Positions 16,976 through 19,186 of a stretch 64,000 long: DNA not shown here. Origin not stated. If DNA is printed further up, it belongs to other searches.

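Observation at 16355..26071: Composite defense/addiction island: divergent SRA-NERD-helicase and RecQ-PRTase-DprA operons sharing a 55-bp control region, directly followed by four type II TA pairs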

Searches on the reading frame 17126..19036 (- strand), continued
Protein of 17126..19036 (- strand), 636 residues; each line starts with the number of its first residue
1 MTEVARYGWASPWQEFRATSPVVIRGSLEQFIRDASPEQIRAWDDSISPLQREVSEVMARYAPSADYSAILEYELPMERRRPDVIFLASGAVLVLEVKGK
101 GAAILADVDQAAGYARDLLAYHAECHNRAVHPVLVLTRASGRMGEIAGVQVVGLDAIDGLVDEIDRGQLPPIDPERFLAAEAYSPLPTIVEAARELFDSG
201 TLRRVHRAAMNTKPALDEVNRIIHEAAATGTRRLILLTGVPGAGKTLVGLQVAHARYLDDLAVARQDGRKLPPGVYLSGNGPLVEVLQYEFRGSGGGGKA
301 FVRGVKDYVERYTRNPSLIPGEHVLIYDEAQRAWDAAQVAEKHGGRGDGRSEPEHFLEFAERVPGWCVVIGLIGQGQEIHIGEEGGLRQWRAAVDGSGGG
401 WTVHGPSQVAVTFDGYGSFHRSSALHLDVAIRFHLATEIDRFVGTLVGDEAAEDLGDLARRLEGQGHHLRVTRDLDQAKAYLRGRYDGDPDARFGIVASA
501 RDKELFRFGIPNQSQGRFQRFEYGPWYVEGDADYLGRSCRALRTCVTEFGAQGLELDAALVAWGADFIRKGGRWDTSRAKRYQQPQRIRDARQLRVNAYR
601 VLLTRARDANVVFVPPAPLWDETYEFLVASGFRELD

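Call 65: find_encoding_contigs(protein=P0061, flank=5000, max_places=1)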
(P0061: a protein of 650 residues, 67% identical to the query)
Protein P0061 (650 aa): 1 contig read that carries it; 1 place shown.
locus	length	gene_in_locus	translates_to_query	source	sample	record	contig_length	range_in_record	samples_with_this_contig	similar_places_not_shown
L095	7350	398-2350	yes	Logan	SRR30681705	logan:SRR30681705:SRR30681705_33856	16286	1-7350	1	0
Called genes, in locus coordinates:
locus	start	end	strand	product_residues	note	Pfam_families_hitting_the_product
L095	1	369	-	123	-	?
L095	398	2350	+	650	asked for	PF09848:SLFN-g3_helicase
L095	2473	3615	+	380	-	PF14236:DruA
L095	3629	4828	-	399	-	PF12705:PDDEXK_1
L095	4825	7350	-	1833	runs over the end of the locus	PF00270:DEAD, PF27116:YjiV_N, PF00271:Helicase_C (weak), PF09369:MZB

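Call 66: predict_structure(alignment_id=A4)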
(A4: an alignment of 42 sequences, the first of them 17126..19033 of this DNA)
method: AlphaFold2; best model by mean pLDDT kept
length: 635 residues; sequences in the alignment: 42
mean_pLDDT: 80.0   pTM: 0.76
mean pLDDT of the five models: 80.0, 78.3, 75.4, 74.2, 73.0
residues with pLDDT >= 90: 165; 70-90: 321; 50-70: 128; < 50: 21
segments of 3 or more residues with pLDDT < 50: 1-4, 73-78, 294-297, 514-518
pLDDT, mean of each block of 10 residues (from residue 1): 55 86 82 72 80 81 68 51 80 88 91 84 83 92 92 88 75 76 63 64 63 92 94 89 81 76 63 80 70 54 85 85 88 82 74 90 92 71 75 87 92 91 82 65 81 85 91 95 81 85 86 52 63 68 79 79 92 84 74 85 85 96 96 91
secondary structure, 60 per line:
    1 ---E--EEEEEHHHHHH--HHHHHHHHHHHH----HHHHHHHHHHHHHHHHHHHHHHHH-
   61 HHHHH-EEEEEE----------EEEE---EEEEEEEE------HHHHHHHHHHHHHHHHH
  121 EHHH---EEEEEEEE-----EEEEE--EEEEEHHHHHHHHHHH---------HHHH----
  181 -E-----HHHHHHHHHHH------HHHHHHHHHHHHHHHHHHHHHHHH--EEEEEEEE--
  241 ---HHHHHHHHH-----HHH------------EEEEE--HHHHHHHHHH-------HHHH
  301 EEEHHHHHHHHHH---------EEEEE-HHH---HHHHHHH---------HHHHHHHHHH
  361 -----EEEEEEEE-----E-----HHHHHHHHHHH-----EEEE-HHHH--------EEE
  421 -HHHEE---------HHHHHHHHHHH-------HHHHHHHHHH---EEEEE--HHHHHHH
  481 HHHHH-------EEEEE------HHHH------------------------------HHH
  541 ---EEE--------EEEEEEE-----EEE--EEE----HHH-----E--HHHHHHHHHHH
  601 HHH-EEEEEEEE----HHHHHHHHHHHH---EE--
elements in order: E7-11 H12-17 H20-31 H36-59 H61-65 E67-72 E83-86 E90-97 H104-120 E128-135 E141-145 E148-152 H153-163 H173-176 H188-198 H205-228 E231-238 H244-252 E273-277 H280-289 H297-300 E301-303 H304-313 E323-327 H335-341 H351-360 E366-373 H385-395 E401-404 H406-409 E418-420 H436-446 H454-463 E467-471 H474-485 E493-497 H504-507 E544-546 E555-561 E567-569 E572-574 H590-603 E605-612 H617-628

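Call 67: search_solved_structures(query=A4, max_evalue=0.01)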
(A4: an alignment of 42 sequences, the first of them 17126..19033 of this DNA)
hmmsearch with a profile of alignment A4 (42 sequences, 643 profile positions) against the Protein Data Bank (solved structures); distinct sequences matched with E-value up to 0.01: 0.

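Call 87: search_protein_families(library=padloc, proteins=[L013:7917-9161:+, L013:9164-11056:+], max_evalue=0.00001)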
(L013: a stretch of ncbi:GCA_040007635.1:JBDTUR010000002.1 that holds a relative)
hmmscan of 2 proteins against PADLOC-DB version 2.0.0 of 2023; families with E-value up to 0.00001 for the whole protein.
L013:7917-9161:+ (414 aa): 1 family
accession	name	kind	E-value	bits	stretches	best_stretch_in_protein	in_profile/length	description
PDLC03828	ZacA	-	2.4e-115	384.3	1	3-408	2-395/396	-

L013:9164-11056:+ (630 aa): 2 families
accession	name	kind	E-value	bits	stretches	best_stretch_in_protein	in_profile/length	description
PDLC03829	ZacB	-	5e-160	532.2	1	1-627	1-584/586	-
PDLC02607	DrmC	-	1.8e-06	25.5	1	316-361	202-244/265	DrmC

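Call 97: fold_search(model_id=the predicted structure, library=pdb)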
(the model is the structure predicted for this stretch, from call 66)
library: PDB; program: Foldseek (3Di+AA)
matches with E <= 10: 1117; with E <= 0.001: 52
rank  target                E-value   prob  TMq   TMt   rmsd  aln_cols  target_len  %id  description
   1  7zep_A                2.1e-09  1.00  0.33  0.27  14.3       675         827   12  Human SLFN11 E209A dimer (released 2022-09-28)
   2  7zel_A                3.4e-09  1.00  0.33  0.26  14.5       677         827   11  Human SLFN11 dimer apoenzyme (released 2022-09-28)
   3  9uie_B                1.8e-07  1.00  0.29  0.22  13.3       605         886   10  Electronic microscopy structure of human schlafen14-E211A dimer in complex with dsRNA (released 2025-08-06)
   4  5ld2_D                1.2e-06  1.00  0.29  0.30  13.1       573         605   14  Cryo-EM structure of RecBCD+DNA complex revealing activated nuclease domain (released 2016-10-05)
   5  6sjb_D                2.5e-06  1.00  0.29  0.30  13.4       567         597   14  Cryo-EM structure of the RecBCD Chi recognised complex (released 2020-01-01)
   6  9jr9_B                5.1e-06  1.00  0.32  0.25  12.7       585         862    9  Electronic microscopy structure of human schlafen14-E211A dimer (released 2025-08-06)
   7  7nio_A                6.7e-06  1.00  0.22  0.24  12.2       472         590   10  Crystal structure of the SARS-CoV-2 helicase APO form (released 2021-03-17)
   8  6zsl_A                9.4e-06  1.00  0.23  0.25  12.0       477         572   10  Crystal structure of the SARS-CoV-2 helicase at 1.94 Angstrom resolution (released 2020-07-29)
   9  9nyy_A                1.1e-05  1.00  0.31  0.25  12.2       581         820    9  Nucleic acid bound human SLFN14, State 1 (released 2025-07-09)
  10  7nn0_B                1.2e-05  1.00  0.23  0.24  12.2       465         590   11  Crystal structure of the SARS-CoV-2 helicase in complex with AMP-PNP (released 2021-03-24)
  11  9i4v_A                1.6e-05  1.00  0.25  0.27  11.9       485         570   12  Crystal structure of the SARS-CoV-2 helicase NSP13 (released 2025-06-11)
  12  5mzn                  1.7e-05  1.00  0.26  0.25  22.1       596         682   12  Helicase Sen1 (released 2017-04-19)
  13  3upu_A                1.8e-05  1.00  0.30  0.41  12.0       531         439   12  Crystal structure of the T4 Phage SF1B Helicase Dda (released 2012-06-20)
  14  9i51_A                2.4e-05  1.00  0.23  0.25  12.2       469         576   11  Crystal structure of the SARS-CoV-2 helicase NSP13 in complex with ADP (released 2025-07-30)
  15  9imm_F                2.4e-05  1.00  0.22  0.23  12.2       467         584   12  SARS-CoV-2 Replication-Transcription Complex has a dimer architecture (local dRTC) in post-capping state (released 2025-08-20)
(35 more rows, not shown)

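Call 100: find_related_loci(query=A4, collection=viral_contigs, flank=6000)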
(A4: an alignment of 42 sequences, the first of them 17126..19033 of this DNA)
Query A4 (635 aa) in viral_contigs; peptide patterns used: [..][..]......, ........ (x = any residue, [..] = any of these).
51 stretches matched a pattern; 22 encode a relative of the query (tblastn E <= 1e-3); 22 distinct loci.
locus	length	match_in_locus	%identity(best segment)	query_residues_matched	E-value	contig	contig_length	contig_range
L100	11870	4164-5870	36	38-634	3e-100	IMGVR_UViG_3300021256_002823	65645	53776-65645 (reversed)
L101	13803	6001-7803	33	3-626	5e-93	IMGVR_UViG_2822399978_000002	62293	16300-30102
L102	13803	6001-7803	33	3-626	1e-92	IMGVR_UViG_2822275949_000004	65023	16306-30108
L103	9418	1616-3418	33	3-626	2e-90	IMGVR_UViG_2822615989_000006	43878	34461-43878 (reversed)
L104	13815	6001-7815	33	3-626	4e-90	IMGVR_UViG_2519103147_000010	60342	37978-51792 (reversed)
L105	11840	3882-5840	30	3-635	5e-74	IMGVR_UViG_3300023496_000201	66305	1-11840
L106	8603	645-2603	30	3-635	4e-74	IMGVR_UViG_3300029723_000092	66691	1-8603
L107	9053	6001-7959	30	3-635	6e-74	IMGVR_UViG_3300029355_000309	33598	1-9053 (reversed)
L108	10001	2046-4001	30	3-634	1e-73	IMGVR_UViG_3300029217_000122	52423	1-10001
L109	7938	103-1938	33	36-635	6e-73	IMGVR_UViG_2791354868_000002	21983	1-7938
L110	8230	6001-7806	30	38-635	2e-70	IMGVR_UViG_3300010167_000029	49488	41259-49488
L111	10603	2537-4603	29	5-634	1e-69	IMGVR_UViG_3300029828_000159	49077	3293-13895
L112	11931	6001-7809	31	33-622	5e-68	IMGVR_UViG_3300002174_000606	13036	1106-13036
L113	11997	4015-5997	29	32-634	1e-67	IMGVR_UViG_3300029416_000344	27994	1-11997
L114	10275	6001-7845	29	38-634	3e-67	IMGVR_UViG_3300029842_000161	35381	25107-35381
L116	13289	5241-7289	28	26-634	4e-62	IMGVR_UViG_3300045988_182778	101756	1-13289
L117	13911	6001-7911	32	33-634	7e-85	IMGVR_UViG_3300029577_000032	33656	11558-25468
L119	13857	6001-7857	29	33-634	3e-62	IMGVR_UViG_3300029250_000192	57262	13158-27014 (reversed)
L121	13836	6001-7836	29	38-631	9e-64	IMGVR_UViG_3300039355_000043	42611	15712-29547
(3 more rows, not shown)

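Call 104: search_protein_families(library=pfam, proteins=[L100:2988-3758:+, L112:7892-8761:+, L114:7859-8614:+, L121:7845-8615:+, L114:4269-5876:+, L119:4283-5905:+, L116:3313-5178:+, L101:8075-8539:+, L119:8247-9287:+, L117:8078-10855:+], max_evalue=0.01)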
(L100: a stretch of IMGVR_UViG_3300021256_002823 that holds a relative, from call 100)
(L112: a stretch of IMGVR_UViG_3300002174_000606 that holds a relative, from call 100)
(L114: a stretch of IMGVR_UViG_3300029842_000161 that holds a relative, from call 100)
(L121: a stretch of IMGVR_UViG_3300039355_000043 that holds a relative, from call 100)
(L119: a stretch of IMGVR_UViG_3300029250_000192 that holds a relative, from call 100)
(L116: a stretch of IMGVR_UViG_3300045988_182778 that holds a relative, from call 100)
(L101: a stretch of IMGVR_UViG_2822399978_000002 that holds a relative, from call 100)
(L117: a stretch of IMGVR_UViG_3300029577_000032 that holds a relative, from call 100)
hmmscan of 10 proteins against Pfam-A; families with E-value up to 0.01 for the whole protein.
L100:2988-3758:+ (257 aa): 2 families
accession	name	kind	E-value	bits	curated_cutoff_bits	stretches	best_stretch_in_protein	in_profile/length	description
PF02182.23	SAD_SRA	-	1.7e-06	28.3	30.7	1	167-255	48-145/148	SAD/SRA domain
PF21196.3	PcrA_UvrD_tudor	-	0.00034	20.8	23.9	1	11-42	3-38/48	PcrA/UvrD tudor domain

L112:7892-8761:+ (290 aa): 0 families

L114:7859-8614:+ (252 aa): 1 family
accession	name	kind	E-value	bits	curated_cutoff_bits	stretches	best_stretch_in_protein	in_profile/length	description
PF01844.29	HNH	-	2.3e-05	24.9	21.4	1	177-216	12-45/47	HNH endonuclease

L121:7845-8615:+ (257 aa): 2 families
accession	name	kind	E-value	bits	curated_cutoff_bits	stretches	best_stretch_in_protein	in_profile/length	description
PF01844.29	HNH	-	1.8e-06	28.4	21.4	1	182-221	12-45/47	HNH endonuclease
PF13391.12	HNH_2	-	0.0034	17.7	21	1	182-221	10-59/66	HNH endonuclease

L114:4269-5876:+ (536 aa): 1 family
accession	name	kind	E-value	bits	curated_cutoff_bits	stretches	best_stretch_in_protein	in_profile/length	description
PF00145.23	DNA_methylase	-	2.1e-64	218.5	22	2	2-126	1-119/324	C-5 cytosine-specific DNA methylase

L119:4283-5905:+ (541 aa): 1 family
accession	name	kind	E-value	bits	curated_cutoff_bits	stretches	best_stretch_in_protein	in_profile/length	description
PF00145.23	DNA_methylase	-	1.7e-63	215.5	22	2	2-126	1-119/324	C-5 cytosine-specific DNA methylase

L116:3313-5178:+ (622 aa): 1 family
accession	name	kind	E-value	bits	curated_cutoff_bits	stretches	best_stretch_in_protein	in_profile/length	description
PF20296.3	MTaX1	-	1.1e-18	68.3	25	1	42-150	3-110/111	Methylase-associated X1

L101:8075-8539:+ (155 aa): 1 family
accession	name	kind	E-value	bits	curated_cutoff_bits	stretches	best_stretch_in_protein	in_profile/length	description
PF10903.13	DUF2691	-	1.6e-20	74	25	1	4-150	3-144/152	Protein of unknown function (DUF2691)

L119:8247-9287:+ (347 aa): 2 families
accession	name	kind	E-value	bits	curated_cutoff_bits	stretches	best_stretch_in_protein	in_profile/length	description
PF13310.11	Virulence_RhuM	-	2.1e-112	375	33.7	1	75-327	1-248/252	Virulence protein RhuM family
PF00708.24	Acylphosphatase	-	0.00087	20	22.5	1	116-140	12-36/85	Acylphosphatase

L117:8078-10855:+ (926 aa): 0 families
